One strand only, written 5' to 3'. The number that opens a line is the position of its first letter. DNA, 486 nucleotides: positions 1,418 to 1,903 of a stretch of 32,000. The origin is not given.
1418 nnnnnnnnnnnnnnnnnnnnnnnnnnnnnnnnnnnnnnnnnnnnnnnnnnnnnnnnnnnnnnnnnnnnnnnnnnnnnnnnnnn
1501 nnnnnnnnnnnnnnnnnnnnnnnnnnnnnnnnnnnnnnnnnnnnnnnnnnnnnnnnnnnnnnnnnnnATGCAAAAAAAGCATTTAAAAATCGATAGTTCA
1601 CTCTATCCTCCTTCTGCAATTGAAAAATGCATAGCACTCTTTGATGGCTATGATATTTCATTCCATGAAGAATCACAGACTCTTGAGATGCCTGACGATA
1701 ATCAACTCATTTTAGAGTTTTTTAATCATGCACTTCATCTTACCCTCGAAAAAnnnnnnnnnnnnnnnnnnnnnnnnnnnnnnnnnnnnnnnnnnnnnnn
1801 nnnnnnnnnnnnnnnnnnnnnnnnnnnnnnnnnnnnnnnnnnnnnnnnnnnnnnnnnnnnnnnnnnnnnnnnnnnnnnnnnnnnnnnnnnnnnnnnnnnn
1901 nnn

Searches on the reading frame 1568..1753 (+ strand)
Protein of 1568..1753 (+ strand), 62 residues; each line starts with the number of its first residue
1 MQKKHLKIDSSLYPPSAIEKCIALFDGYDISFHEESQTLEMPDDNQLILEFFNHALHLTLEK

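Call 6: search_protein_families(library=ncbifam, max_evalue=0.01, proteins=[window:1568-1753:+])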
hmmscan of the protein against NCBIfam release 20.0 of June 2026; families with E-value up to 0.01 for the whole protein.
seq(62 aa): 1 family
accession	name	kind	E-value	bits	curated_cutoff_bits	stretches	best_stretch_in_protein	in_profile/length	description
NF038315.1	HxsD_rel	equivalog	1.5e-06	28.3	41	1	6-59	1-61/62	HxsD-like protein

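Call 7: search_protein_families(library=pfam, max_evalue=0.01, proteins=[window:1568-1753:+])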
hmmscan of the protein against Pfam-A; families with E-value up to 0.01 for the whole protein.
seq(62 aa): 0 families
